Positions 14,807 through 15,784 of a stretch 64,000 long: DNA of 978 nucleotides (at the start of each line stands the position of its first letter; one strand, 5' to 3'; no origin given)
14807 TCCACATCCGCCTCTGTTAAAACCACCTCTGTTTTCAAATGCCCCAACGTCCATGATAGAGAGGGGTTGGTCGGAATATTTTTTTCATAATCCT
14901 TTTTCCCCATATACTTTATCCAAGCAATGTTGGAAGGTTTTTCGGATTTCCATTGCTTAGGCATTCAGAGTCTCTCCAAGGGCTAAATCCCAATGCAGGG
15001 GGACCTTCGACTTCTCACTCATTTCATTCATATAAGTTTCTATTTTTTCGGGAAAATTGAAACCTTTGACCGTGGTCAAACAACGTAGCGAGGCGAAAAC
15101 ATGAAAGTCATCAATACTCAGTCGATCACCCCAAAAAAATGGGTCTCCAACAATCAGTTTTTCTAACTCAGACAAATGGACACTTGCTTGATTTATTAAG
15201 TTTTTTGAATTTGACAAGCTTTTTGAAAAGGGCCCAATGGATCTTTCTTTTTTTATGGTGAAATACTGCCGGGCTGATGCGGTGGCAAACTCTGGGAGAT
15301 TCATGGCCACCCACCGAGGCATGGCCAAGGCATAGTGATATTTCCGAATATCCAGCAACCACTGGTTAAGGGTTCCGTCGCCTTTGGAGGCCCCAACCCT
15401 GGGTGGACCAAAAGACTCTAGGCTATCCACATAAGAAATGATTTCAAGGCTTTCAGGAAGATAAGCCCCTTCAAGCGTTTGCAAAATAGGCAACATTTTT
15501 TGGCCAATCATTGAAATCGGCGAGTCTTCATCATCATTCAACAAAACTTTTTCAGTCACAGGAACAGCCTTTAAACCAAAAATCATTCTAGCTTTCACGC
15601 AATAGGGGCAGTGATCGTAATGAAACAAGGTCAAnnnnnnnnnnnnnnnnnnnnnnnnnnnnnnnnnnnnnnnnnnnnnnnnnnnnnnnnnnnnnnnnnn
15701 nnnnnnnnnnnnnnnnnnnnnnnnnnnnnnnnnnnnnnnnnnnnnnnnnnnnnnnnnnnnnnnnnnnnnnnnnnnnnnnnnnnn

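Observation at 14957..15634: Glutaredoxin 2 (grxB) is translationally coupled inside the mevalonate operon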

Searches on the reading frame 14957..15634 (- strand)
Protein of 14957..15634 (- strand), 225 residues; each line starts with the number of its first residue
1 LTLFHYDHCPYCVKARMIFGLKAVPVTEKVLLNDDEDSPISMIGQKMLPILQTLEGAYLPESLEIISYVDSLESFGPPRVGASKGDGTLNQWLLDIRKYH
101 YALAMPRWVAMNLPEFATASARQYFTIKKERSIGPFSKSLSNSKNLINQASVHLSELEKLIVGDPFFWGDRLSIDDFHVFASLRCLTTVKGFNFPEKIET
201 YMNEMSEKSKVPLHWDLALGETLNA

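Call 3: search_protein_families(library=ncbifam, proteins=[window:14957-15634:-])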
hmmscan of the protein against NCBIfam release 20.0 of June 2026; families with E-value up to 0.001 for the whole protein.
window:14957-15634:- (225 aa): 3 families
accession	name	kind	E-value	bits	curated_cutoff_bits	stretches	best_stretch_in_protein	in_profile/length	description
NF007702.0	PRK10387.1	equivalog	1.8e-71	240.3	133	1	1-218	1-214/215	glutaredoxin 2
TIGR02182.1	GRXB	equivalog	2.2e-70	236.7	186.65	1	3-213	2-208/209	GrxB family glutaredoxin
NF050814.1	FtsZBindFzlA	equivalog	0.00054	19.8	300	0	2-72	6-80/228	FtsZ-binding protein FzlA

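Call 4: search_protein_families(library=pfam, proteins=[window:14957-15634:-])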
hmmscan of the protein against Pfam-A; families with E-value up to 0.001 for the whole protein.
window:14957-15634:- (225 aa): 4 families
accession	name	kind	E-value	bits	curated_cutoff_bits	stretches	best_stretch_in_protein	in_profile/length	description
PF04399.18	Glutaredoxin2_C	-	6.4e-39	133.2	32.8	1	89-217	2-129/130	Glutaredoxin 2, C terminal domain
PF13417.12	GST_N_3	-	1.1e-10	42.2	22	1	3-73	1-71/75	Glutathione S-transferase, N-terminal domain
PF13409.12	GST_N_2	-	1.3e-07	32.6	25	1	8-71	1-69/70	Glutathione S-transferase, N-terminal domain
PF14497.11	GST_C_3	-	0.00033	21.2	21.6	1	147-198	28-84/104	Glutathione S-transferase, C-terminal domain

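Call 5: find_homologous_proteins(query=window:14957-15634:-)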
Query window:14957-15634:- (225 aa): 1274 proteins with E <= 0.001 among 1565 candidates; the best 120 are listed.
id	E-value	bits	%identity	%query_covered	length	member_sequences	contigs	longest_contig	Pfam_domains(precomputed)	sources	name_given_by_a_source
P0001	7.1e-149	511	100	100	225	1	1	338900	PF13417.13,PF04399.19,PF13409.13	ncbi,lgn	-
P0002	2.6e-95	336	65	100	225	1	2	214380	PF13417.13,PF04399.19,PF13409.13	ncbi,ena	-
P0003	8.6e-94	331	66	98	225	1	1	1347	PF13417.13,PF04399.19,PF13409.13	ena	-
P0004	1.2e-93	331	66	98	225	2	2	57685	PF13417.13,PF04399.19,PF13409.13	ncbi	-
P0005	2.1e-91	324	64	98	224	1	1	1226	PF13417.13,PF04399.19,PF13409.13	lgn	-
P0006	7.4e-91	322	66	97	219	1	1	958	PF00462.31,PF13417.13,PF04399.19,PF13409.13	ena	-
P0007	3.7e-90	319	62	100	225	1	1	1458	PF14497.12,PF13417.13,PF04399.19,PF13409.13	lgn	-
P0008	1.1e-89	318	65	98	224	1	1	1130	PF13417.13,PF04399.19,PF13409.13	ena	-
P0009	2.6e-88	313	61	98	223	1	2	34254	PF13417.13,PF04399.19,PF13409.13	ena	-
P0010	3.3e-88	313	62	99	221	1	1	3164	PF13417.13,PF04399.19,PF13409.13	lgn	-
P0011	4.0e-88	313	63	97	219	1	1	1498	PF00462.31,PF13417.13,PF04399.19,PF13409.13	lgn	-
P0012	4.2e-88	313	64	97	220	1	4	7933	PF13417.13,PF04399.19,PF13409.13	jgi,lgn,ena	-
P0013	5.4e-88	312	62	97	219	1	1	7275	PF13417.13,PF04399.19,PF13409.13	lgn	-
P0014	1.5e-87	311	63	97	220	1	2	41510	PF13417.13,PF04399.19,PF13409.13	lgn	-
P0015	1.3e-85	305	62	97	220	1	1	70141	PF13417.13,PF04399.19,PF13409.13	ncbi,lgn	-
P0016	3.8e-85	303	62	100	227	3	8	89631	PF13417.13,PF04399.19,PF13409.13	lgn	-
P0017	5.3e-85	303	62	97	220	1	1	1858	PF13417.13,PF04399.19,PF13409.13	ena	-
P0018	2.4e-84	300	61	97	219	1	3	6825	PF00462.31,PF13417.13,PF04399.19,PF13409.13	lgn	-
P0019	4.4e-84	300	62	97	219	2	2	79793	PF13417.13,PF04399.19,PF13409.13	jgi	jgi:glutaredoxin 2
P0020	5.5e-83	296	60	98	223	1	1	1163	PF13417.13,PF04399.19,PF13409.13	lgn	-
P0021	8.4e-83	295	58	97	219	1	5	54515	PF13417.13,PF04399.19,PF13409.13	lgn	-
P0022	1.1e-82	295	59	97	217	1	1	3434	PF00462.31,PF14497.12,PF13417.13,PF04399.19,PF13409.13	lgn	-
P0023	1.3e-81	292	59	98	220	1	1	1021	PF13417.13,PF04399.19,PF13409.13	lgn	-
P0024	2.1e-81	291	61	97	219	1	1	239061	PF00462.31,PF14497.12,PF13417.13,PF04399.19,PF13409.13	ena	-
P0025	4.2e-80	287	60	97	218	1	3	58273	PF13417.13,PF04399.19,PF13409.13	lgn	-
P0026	5.9e-79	283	58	100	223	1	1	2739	PF13417.13,PF04399.19,PF13409.13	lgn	-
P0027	6.1e-79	283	57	98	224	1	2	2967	PF13417.13,PF04399.19,PF13409.13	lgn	-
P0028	7.1e-79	283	63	91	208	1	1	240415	PF04399.19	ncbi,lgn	-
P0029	2.1e-78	281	59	97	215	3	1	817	PF13417.13,PF04399.19,PF13409.13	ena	-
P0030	3.2e-78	280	58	97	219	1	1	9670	PF13417.13,PF04399.19,PF13409.13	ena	-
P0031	3.8e-78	280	59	99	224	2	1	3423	PF14497.12,PF13417.13,PF04399.19,PF13409.13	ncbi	-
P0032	6.7e-78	279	61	97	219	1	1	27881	PF00462.31,PF13417.13,PF04399.19,PF13409.13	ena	-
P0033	7.6e-78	279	58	98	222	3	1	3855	PF13417.13,PF04399.19,PF13409.13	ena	-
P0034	7.7e-78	279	57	95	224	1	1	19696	PF13417.13,PF04399.19,PF13409.13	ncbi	-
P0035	7.8e-78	279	59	95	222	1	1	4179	PF13417.13,PF04399.19,PF13409.13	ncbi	-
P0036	6.0e-77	276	58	97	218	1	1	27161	PF13417.13,PF04399.19,PF13409.13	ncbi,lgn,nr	ncbi:MAG: glutaredoxin 2 [Bdellovibrionales bacterium]|nr:glutaredoxin 2 [Bdellovibrionales bacteriu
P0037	7.7e-77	276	58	96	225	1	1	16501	PF13417.13,PF04399.19,PF13409.13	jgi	jgi:glutaredoxin 2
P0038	8.5e-77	276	58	97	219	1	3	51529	PF14497.12,PF13417.13,PF04399.19,PF13409.13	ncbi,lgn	-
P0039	4.9e-76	273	55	97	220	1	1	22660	PF13417.13,PF04399.19,PF13409.13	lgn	-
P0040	7.2e-76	273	59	97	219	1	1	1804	PF00462.31,PF13417.13,PF04399.19,PF13409.13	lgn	-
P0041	9.1e-76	272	57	97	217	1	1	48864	PF00462.31,PF22041.2,PF13417.13,PF04399.19,PF13409.13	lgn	-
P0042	1.1e-75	272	54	99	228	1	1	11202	PF13417.13,PF04399.19,PF13409.13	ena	-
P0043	4.2e-75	270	57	97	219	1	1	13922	PF14497.12,PF13417.13,PF04399.19,PF13409.13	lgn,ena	-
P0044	6.4e-75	270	57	97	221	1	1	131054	PF13417.13,PF04399.19,PF13409.13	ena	-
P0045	2.2e-74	268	55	97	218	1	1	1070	PF13417.13,PF04399.19,PF13409.13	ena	-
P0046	4.0e-74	267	56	97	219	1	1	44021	PF13417.13,PF04399.19,PF13409.13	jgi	jgi:glutaredoxin 2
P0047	5.3e-74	267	55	97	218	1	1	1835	PF13417.13,PF04399.19,PF13409.13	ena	-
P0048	6.6e-74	266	58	97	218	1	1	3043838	PF00462.31,PF13417.13,PF04399.19,PF13409.13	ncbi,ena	-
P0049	1.4e-73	265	57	97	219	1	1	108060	PF13417.13,PF04399.19,PF13409.13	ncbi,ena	-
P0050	9.0e-73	263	54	97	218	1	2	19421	PF13417.13,PF04399.19,PF13409.13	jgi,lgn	-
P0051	1.0e-71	259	56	97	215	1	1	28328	PF00462.31,PF13417.13,PF04399.19,PF13409.13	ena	-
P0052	1.3e-71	259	55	97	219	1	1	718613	PF13417.13,PF04399.19,PF13409.13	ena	-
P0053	4.2e-71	257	57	95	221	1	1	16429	PF13417.13,PF04399.19,PF13409.13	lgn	-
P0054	2.2e-70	255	55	97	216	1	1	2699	PF13417.13,PF04399.19,PF13409.13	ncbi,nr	ncbi:MAG: glutaredoxin 2 [Bdellovibrionales bacterium]|nr:glutaredoxin 2 [Bdellovibrionales bacteriu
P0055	4.2e-70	254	56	97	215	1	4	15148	PF00462.31,PF13417.13,PF04399.19,PF13409.13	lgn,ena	-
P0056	1.3e-69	252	55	97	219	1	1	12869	PF13417.13,PF04399.19,PF13409.13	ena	-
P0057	4.4e-69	251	53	97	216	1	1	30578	PF13417.13,PF04399.19,PF13409.13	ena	-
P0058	9.4e-69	249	57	91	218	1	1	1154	PF04399.19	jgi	-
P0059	2.2e-68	248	51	97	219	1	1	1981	PF13417.13,PF04399.19,PF13409.13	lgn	-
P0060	1.4e-67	246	55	96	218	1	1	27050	PF13417.13,PF04399.19,PF13409.13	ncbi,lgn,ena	-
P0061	5.3e-67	244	54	97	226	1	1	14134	PF14497.12,PF13417.13,PF04399.19,PF13409.13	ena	-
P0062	7.2e-66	240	52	97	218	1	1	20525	PF13417.13,PF04399.19,PF13409.13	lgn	-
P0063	9.0e-66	240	54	97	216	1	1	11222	PF13417.13,PF04399.19,PF13409.13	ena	-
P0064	1.8e-65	239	54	97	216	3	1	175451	PF13417.13,PF04399.19,PF13409.13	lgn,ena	-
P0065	4.6e-65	237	51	97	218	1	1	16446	PF13417.13,PF04399.19,PF13409.13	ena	-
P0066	5.6e-65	237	53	96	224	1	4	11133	PF00462.31,PF13417.13,PF04399.19,PF13409.13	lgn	-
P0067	7.3e-65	237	53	97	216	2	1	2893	PF13417.13,PF04399.19,PF13409.13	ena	-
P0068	1.7e-64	236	54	97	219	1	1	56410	PF13417.13,PF04399.19,PF13409.13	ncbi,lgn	-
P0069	2.5e-64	235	59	79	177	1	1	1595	PF13417.13,PF04399.19,PF13409.13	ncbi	ncbi:MAG: glutaredoxin 2, partial [Pseudomonadota bacterium]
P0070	3.3e-64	235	51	96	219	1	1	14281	PF13417.13,PF04399.19,PF13409.13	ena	-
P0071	3.7e-64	234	53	97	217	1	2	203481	PF13417.13,PF04399.19,PF13409.13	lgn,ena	-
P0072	3.8e-64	234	53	97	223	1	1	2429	PF13417.13,PF04399.19,PF13409.13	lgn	-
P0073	5.9e-64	234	52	97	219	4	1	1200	PF13417.13,PF04399.19,PF13409.13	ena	-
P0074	7.8e-64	233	52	97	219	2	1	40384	PF14497.12,PF13417.13,PF04399.19,PF13409.13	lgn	-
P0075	8.1e-64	233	54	97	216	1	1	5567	PF13417.13,PF04399.19,PF13409.13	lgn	-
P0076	1.0e-63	233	51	97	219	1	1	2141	PF00462.31,PF13417.13,PF04399.19,PF13409.13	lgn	-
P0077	1.1e-63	233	50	97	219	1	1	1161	PF13417.13,PF04399.19,PF13409.13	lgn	-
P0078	1.3e-63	233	53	97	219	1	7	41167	PF13417.13,PF04399.19,PF13409.13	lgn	-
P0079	1.5e-63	232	52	97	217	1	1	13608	PF13417.13,PF04399.19,PF13409.13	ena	-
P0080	1.6e-63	232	52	97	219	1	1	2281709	PF14497.12,PF13417.13,PF04399.19,PF13409.13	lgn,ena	-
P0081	1.7e-63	232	52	97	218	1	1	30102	PF13417.13,PF04399.19,PF13409.13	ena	-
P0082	2.3e-63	232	54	97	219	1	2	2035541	PF22041.2,PF13417.13,PF04399.19,PF13409.13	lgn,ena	-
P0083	2.5e-63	232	52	97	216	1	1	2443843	PF13417.13,PF04399.19,PF13409.13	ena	-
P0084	4.2e-63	231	56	97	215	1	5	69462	PF13417.13,PF04399.19,PF13409.13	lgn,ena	-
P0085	4.4e-63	231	53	97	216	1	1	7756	PF00462.31,PF14497.12,PF13417.13,PF04399.19,PF13409.13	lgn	-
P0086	6.6e-63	230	53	97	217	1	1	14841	PF13417.13,PF04399.19,PF13409.13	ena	-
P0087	7.2e-63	230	52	97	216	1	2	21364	PF13417.13,PF04399.19,PF13409.13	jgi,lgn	jgi:glutaredoxin 2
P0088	8.4e-63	230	53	95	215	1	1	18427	PF00462.31,PF13417.13,PF04399.19,PF13409.13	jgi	jgi:glutaredoxin 2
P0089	8.4e-63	230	53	98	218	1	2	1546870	PF13417.13,PF04399.19,PF13409.13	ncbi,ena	-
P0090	8.8e-63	230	52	98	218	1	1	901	PF13417.13,PF04399.19,PF13409.13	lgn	-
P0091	1.3e-62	229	51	97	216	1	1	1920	PF00462.31,PF13417.13,PF04399.19,PF13409.13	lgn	-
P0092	1.4e-62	229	52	97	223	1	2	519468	PF13417.13,PF04399.19,PF13409.13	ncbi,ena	-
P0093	3.4e-62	228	53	97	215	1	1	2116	PF13417.13,PF04399.19,PF13409.13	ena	-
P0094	5.8e-62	227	52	97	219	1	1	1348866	PF13417.13,PF04399.19,PF13409.13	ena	-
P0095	5.8e-62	227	52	97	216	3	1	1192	PF13417.13,PF04399.19,PF13409.13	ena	-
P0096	1.7e-61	226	50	97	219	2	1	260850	PF00462.31,PF13417.13,PF04399.19,PF13409.13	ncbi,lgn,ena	-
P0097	2.0e-61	226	52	97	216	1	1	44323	PF13417.13,PF04399.19,PF13409.13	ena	-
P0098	2.0e-61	225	50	97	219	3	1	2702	PF13417.13,PF04399.19,PF13409.13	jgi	jgi:glutaredoxin 2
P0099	2.2e-61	225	52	97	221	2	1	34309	PF13417.13,PF04399.19,PF13409.13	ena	-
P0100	2.9e-61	225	51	98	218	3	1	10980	PF22041.2,PF13417.13,PF04399.19,PF13409.13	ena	-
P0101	3.0e-61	225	51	97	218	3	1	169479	PF13417.13,PF04399.19,PF13409.13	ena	-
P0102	6.8e-61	224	51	97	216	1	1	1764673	PF13417.13,PF04399.19,PF13409.13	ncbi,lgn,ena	-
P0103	8.9e-61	223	52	98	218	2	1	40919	PF13417.13,PF04399.19,PF13409.13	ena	-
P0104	1.1e-60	223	51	97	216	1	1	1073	PF13417.13,PF04399.19,PF13409.13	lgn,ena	-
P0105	1.1e-60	223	52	97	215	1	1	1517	PF13417.13,PF04399.19,PF13409.13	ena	-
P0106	1.4e-60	223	52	97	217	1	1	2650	PF13417.13,PF04399.19,PF13409.13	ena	-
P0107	1.4e-60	223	50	97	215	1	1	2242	PF00462.31,PF13417.13,PF04399.19,PF13409.13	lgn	-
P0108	1.6e-60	223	52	97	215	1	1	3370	PF13417.13,PF04399.19,PF13409.13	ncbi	-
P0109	2.1e-60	222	49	97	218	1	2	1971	PF13417.13,PF04399.19,PF13409.13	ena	-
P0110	2.1e-60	222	50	98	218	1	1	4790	PF13417.13,PF04399.19,PF13409.13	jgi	-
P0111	2.4e-60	222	51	98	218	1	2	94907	PF13417.13,PF04399.19,PF13409.13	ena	-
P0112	3.1e-60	222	51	97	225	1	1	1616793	PF13417.13,PF04399.19,PF13409.13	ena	-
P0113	3.3e-60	221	50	97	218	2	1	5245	PF00462.31,PF22041.2,PF13417.13,PF04399.19,PF00043.31,PF13409.13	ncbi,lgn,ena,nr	ncbi:MAG: glutaredoxin 2 [Oligoflexia bacterium]|nr:glutaredoxin 2 [Oligoflexia bacterium]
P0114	4.5e-60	221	50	97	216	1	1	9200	PF22041.2,PF13417.13,PF04399.19,PF13409.13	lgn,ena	-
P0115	5.6e-60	221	54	95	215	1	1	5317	PF13417.13,PF04399.19,PF13409.13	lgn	-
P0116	6.1e-60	221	50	97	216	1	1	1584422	PF13417.13,PF04399.19,PF13409.13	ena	-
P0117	6.3e-60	221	51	97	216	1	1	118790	PF13417.13,PF04399.19,PF13409.13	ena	-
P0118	9.9e-60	220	51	98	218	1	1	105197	PF13417.13,PF04399.19,PF13409.13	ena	-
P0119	1.0e-59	220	48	97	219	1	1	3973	PF13417.13,PF04399.19,PF13409.13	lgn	-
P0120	1.1e-59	220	50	97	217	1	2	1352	PF13417.13,PF04399.19,PF13409.13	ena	-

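Call 7: find_related_loci(query=window:14957-15634:-, collection=genome_contigs, flank=10000)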
Query window:14957-15634:- (225 aa) in genome_contigs; peptide patterns used: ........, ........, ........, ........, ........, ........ (x = any residue, [..] = any of these).
64 stretches matched a pattern; 11 encode a relative of the query (tblastn E <= 1e-3); 11 distinct loci.
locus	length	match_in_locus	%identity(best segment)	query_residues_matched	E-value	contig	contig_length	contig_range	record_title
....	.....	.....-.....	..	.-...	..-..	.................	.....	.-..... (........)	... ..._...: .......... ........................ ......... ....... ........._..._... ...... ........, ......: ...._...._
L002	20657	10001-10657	57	1-219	1e-80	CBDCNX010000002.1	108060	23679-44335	MAG: Bdellovibrionales bacterium isolate 2e5f6fff-4bf3-4ea5-a5c7-239f1aeafdd0 genome assembly, contig: contig_2, whole g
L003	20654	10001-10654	58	1-219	2e-80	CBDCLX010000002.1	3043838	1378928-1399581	MAG: Bdellovibrionales bacterium isolate c651e7dc-220c-40e6-9815-480c42f7b4bf genome assembly, contig: contig_2, whole g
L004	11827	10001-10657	54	1-219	9e-73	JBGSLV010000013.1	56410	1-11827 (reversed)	MAG: Bdellovibrionales bacterium isolate JTS-AC215 k141_1492631, whole genome shotgun sequence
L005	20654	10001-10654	53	1-220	3e-70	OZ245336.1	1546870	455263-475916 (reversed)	MAG: Bdellovibrionales bacterium isolate b763dff2-9b9c-4fd6-a4c3-362557c5312a genome assembly, chromosome: 1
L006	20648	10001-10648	48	1-219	9e-66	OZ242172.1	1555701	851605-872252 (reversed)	MAG: Bdellovibrionales bacterium isolate 4279971f-fc04-4b2c-a4cb-decded2a49d9 genome assembly, chromosome: 1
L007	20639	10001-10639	46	1-217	3e-59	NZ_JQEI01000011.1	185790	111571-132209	Serratia sp. Ag1 contig11, whole genome shotgun sequence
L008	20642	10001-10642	47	3-218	4e-58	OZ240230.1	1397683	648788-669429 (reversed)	MAG: Bdellovibrionales bacterium isolate 6d663a9e-0918-430b-aa06-578e47c45a83 genome assembly, chromosome: 1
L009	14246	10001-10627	47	1-213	9e-57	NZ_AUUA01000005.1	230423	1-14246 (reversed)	Leminorella grimontii ATCC 33999 = DSM 5078 G544DRAFT_scaffold00005.5_C, whole genome shotgun sequence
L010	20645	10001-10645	44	1-219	1e-55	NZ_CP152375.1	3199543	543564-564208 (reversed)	Neisseria sp. Ec49-e6-T10 chromosome, complete genome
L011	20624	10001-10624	42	1-217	2e-47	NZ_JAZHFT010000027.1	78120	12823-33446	Consotaella aegiceratis strain CSK11QG-6 Scaffold27, whole genome shotgun sequence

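Call 9: find_encoding_contigs(protein=P0001, flank=10000, max_places=3)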
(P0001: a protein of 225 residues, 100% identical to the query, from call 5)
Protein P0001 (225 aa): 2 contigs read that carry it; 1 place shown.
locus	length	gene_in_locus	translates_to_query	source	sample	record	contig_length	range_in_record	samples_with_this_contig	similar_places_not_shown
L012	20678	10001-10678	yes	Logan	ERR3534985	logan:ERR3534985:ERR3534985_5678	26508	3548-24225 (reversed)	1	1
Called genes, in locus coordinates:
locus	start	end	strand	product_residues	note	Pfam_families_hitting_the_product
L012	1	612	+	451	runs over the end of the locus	PF03916:NrfD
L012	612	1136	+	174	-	PF11821:ActD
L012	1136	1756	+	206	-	PF00034:Cytochrom_C (weak), PF13442:Cytochrome_CBB3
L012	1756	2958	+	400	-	-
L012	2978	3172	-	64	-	-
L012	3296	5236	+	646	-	PF02824:TGS, PF07973:tRNA_SAD, PF00587:tRNA-synt_2b, PF03129:HGTP_anticodon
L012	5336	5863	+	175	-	PF05198:IF3_N, PF00707:IF3_C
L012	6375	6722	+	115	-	PF00453:Ribosomal_L20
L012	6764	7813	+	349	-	PF01070:FMN_dh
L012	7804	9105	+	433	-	PF00368:HMG-CoA_red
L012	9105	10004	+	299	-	-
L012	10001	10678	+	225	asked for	PF13409:GST_N_2, PF13417:GST_N_3, PF04399:Glutaredoxin2_C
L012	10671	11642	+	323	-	PF22700:MVD-like_N, PF00288:GHMP_kinases_N (weak), PF18376:MDD_C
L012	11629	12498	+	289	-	PF00288:GHMP_kinases_N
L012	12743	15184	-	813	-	PF01564:Spermine_synth (weak)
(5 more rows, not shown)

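Call 10: find_encoding_contigs(protein=P0002, flank=10000, max_places=3)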
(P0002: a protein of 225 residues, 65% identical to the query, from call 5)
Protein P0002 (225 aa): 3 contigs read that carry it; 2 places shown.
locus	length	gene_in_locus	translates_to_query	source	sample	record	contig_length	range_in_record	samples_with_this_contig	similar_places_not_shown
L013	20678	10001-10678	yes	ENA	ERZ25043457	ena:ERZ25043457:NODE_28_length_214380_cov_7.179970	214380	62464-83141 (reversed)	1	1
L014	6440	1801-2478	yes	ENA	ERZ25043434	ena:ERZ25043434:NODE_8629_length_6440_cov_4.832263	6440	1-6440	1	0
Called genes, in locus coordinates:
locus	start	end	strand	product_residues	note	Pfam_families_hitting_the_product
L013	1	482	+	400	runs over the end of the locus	-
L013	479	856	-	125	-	-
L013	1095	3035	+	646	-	PF02824:TGS, PF07973:tRNA_SAD, PF00587:tRNA-synt_2b, PF03129:HGTP_anticodon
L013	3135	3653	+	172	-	PF05198:IF3_N, PF00707:IF3_C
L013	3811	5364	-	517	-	-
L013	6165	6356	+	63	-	PF01632:Ribosomal_L35p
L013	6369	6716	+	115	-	PF00453:Ribosomal_L20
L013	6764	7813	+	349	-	PF01070:FMN_dh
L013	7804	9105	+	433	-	PF00368:HMG-CoA_red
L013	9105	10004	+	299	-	-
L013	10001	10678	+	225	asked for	PF13409:GST_N_2, PF13417:GST_N_3, PF04399:Glutaredoxin2_C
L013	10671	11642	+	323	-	PF22700:MVD-like_N, PF18376:MDD_C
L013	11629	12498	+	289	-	PF00288:GHMP_kinases_N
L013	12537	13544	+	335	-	PF03372:Exo_endo_phos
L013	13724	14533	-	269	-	PF01435:Peptidase_M48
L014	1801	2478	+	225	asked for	PF13409:GST_N_2, PF13417:GST_N_3, PF04399:Glutaredoxin2_C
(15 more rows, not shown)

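Call 17: search_protein_families(library=pfam, proteins=[L002:11341-12771:+, L003:6977-9661:-, L003:10696-11658:-, L004:8612-9985:+, L004:7105-8472:+, L005:8647-9288:-, L005:10676-11128:-, L006:11095-13539:+, L008:10789-11622:+, L008:9412-9864:+], max_evalue=0.00001)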
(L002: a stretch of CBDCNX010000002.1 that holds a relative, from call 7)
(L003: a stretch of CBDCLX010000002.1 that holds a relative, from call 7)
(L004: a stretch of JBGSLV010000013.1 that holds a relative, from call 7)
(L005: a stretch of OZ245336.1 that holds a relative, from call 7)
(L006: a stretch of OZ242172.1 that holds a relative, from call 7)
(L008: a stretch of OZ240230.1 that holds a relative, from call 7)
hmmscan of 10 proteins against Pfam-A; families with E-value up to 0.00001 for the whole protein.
L002:11341-12771:+ (476 aa): 0 families

L003:6977-9661:- (894 aa): 3 families
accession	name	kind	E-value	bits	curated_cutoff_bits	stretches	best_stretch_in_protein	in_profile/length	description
PF01131.25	Topoisom_bac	-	1.1e-116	390.7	35.1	1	145-581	2-410/411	DNA topoisomerase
PF13368.11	Toprim_C_rpt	-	6.6e-56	186.5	22.3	3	799-848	1-50/57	Topoisomerase C-terminal repeat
PF01751.28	Toprim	-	9.4e-25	87.1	23.1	1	8-130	1-96/96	Toprim domain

L003:10696-11658:- (320 aa): 2 families
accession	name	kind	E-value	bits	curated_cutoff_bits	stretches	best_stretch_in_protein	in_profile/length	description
PF02355.23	SecD_SecF_C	-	1.3e-60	204.5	20.5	1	134-309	11-185/189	Protein export membrane protein SecD/SecF, C-terminal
PF07549.19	Sec_GG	-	2.7e-09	36.7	20.3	1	45-70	2-27/28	SecD/SecF GG Motif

L004:8612-9985:+ (457 aa): 1 family
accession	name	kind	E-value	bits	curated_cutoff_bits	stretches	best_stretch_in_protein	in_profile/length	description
PF01235.23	Na_Ala_symp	-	1.6e-138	462.7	24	1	57-453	6-387/392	Sodium:alanine symporter family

L004:7105-8472:+ (455 aa): 1 family
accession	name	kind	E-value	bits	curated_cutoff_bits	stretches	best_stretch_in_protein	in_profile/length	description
PF06808.19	DctM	-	1.3e-79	268.4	23.8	1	12-451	2-413/413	Tripartite ATP-independent periplasmic transporter, DctM component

L005:8647-9288:- (213 aa): 1 family
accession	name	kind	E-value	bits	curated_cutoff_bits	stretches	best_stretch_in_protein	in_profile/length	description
PF00923.25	TAL_FSA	-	2.3e-57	195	27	1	3-199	1-238/285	Transaldolase/Fructose-6-phosphate aldolase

L005:10676-11128:- (150 aa): 2 families
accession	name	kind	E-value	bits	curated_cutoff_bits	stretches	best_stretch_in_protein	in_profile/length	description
PF13456.12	RVT_3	-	7.7e-21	74.7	21.6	1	22-141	2-121/123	Reverse transcriptase-like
PF00075.30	RNase_H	-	1.9e-15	57.7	25.8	1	16-141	2-137/141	RNase H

L006:11095-13539:+ (814 aa): 3 families
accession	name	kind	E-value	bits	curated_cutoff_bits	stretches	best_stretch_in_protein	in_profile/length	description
PF02867.20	Ribonuc_red_lgC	-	5.8e-202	672.4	23.9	1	245-768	1-523/523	Ribonucleotide reductase, barrel domain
PF00317.26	Ribonuc_red_lgN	-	7.5e-22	77.6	28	1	170-240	2-75/77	Ribonucleotide reductase, all-alpha domain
PF03477.21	ATP-cone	-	8.9e-12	45.8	25.8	1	36-121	1-87/88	ATP cone domain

L008:10789-11622:+ (277 aa): 0 families

L008:9412-9864:+ (150 aa): 3 families
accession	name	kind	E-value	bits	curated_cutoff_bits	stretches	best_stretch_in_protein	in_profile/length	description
PF00583.31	Acetyltransf_1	-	1.7e-11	44.8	20.7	1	55-140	20-111/116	Acetyltransferase (GNAT) family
PF13508.13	Acetyltransf_7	-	1.4e-09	38.6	27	1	67-142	5-79/84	Acetyltransferase (GNAT) domain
PF13673.13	Acetyltransf_10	-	2.2e-08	34.6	23.6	1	58-142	25-104/128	Acetyltransferase (GNAT) domain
